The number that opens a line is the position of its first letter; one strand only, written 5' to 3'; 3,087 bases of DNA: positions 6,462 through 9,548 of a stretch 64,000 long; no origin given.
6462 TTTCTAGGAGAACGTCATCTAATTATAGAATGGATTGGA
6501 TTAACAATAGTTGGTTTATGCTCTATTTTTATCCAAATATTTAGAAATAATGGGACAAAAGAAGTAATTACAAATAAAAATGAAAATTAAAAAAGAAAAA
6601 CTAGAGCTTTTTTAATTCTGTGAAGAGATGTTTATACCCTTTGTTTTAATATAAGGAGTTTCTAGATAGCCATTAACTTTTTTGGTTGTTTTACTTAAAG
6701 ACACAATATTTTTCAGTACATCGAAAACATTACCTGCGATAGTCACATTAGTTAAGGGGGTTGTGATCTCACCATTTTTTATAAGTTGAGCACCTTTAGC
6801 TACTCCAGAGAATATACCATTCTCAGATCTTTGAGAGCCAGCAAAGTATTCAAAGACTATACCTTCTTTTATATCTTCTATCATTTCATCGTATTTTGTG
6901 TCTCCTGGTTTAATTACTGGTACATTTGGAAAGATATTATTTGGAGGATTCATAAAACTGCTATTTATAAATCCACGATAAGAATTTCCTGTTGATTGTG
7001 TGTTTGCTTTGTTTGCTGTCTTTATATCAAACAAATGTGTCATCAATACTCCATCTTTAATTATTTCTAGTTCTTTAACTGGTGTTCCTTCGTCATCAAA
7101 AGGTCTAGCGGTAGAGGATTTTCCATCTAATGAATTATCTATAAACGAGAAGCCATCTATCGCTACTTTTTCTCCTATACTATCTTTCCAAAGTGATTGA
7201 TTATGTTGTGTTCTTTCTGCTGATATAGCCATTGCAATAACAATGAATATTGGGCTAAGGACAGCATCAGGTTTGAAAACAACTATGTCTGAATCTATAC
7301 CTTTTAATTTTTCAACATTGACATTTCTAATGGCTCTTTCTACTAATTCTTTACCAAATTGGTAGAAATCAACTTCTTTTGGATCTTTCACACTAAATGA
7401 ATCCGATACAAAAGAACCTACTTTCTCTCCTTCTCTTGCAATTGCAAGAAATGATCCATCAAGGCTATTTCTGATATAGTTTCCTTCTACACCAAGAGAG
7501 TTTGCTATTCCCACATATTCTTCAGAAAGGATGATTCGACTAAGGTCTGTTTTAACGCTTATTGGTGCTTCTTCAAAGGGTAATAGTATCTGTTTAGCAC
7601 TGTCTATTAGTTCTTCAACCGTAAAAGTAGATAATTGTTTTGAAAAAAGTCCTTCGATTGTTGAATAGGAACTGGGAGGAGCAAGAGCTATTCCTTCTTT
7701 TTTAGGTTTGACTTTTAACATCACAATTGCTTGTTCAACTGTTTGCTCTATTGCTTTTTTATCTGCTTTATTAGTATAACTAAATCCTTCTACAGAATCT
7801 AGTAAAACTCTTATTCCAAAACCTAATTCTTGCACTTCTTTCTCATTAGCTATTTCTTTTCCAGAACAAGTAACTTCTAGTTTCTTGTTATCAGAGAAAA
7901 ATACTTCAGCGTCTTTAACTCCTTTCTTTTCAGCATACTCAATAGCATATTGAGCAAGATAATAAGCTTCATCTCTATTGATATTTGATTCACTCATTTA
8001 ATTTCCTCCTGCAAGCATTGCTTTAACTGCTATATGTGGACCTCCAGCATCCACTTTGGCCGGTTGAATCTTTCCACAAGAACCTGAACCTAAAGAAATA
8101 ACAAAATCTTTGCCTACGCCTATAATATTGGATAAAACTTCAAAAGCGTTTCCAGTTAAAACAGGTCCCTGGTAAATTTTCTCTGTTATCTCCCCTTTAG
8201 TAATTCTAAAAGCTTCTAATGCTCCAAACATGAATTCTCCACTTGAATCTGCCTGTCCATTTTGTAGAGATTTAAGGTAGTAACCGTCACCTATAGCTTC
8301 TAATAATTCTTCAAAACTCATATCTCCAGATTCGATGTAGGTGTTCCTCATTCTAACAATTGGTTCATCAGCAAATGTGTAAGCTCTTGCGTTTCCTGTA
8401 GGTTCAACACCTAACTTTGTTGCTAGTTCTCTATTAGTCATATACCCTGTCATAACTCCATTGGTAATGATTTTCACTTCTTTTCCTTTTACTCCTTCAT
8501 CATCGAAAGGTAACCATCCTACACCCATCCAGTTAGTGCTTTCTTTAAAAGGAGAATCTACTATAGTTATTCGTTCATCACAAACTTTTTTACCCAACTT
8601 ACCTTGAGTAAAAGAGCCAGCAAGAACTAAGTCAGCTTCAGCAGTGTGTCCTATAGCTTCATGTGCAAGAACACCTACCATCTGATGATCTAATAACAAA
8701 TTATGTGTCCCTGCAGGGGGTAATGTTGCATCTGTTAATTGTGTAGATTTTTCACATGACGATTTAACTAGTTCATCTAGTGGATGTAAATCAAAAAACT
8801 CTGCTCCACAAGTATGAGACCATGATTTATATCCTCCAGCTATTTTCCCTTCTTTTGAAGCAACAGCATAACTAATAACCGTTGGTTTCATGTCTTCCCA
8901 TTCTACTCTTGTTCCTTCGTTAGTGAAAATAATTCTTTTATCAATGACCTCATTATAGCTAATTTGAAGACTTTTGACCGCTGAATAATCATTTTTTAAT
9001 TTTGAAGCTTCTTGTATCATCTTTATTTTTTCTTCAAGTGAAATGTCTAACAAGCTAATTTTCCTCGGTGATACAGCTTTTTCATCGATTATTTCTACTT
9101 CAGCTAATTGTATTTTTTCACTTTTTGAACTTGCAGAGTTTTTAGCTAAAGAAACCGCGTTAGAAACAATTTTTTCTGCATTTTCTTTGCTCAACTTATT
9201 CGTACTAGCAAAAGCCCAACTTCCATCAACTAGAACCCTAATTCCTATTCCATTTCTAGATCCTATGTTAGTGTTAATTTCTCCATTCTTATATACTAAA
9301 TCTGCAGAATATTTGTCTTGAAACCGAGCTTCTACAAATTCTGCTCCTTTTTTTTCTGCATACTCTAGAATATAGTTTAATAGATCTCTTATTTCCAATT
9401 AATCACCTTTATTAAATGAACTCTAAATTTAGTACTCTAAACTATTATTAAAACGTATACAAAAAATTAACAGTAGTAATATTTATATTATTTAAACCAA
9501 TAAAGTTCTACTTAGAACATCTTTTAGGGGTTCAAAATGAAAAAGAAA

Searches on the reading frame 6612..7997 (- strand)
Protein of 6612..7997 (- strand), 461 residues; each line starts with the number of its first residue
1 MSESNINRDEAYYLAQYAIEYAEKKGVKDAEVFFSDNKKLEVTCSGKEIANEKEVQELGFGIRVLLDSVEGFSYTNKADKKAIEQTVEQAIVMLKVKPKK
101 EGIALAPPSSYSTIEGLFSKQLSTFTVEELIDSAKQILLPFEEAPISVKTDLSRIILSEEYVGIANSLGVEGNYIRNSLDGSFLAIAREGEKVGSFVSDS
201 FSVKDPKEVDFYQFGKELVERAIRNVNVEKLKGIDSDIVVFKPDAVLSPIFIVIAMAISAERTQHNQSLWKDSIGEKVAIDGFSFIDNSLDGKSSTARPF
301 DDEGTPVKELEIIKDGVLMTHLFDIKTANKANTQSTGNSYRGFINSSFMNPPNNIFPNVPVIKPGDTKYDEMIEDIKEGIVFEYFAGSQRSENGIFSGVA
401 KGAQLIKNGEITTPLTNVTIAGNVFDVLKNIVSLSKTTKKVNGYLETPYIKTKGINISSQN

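Call 97: search_protein_families(library=pfam, proteins=[window:6612-7997:-], max_evalue=0.00001)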
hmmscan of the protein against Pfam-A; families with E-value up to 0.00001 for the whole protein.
window:6612-7997:- (461 aa): 3 families
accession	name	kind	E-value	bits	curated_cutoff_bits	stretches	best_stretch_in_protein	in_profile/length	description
PF19289.4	PmbA_TldD_3rd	-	6.5e-53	179.6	22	1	239-458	6-219/220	PmbA/TldA metallopeptidase C-terminal domain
PF01523.21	PmbA_TldD_1st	-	7.5e-10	39.3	20.9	1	30-91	1-62/65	PmbA/TldA metallopeptidase domain 1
PF19290.4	PmbA_TldD_2nd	-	2.9e-07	31.4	20.9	1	126-225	7-108/109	PmbA/TldA metallopeptidase central domain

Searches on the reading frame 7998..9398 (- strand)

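Call 97: search_protein_families(library=pfam, proteins=[window:7998-9398:-], max_evalue=0.00001)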
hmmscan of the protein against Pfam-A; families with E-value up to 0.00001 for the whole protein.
window:7998-9398:- (466 aa): 3 families
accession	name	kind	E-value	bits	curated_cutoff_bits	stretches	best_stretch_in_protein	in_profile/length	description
PF19289.4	PmbA_TldD_3rd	-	5.2e-58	196.2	22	1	230-463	2-218/220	PmbA/TldA metallopeptidase C-terminal domain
PF01523.21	PmbA_TldD_1st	-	9.3e-14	51.8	20.9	1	22-85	1-65/65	PmbA/TldA metallopeptidase domain 1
PF19290.4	PmbA_TldD_2nd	-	3e-08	34.5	20.9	1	116-217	3-104/109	PmbA/TldA metallopeptidase central domain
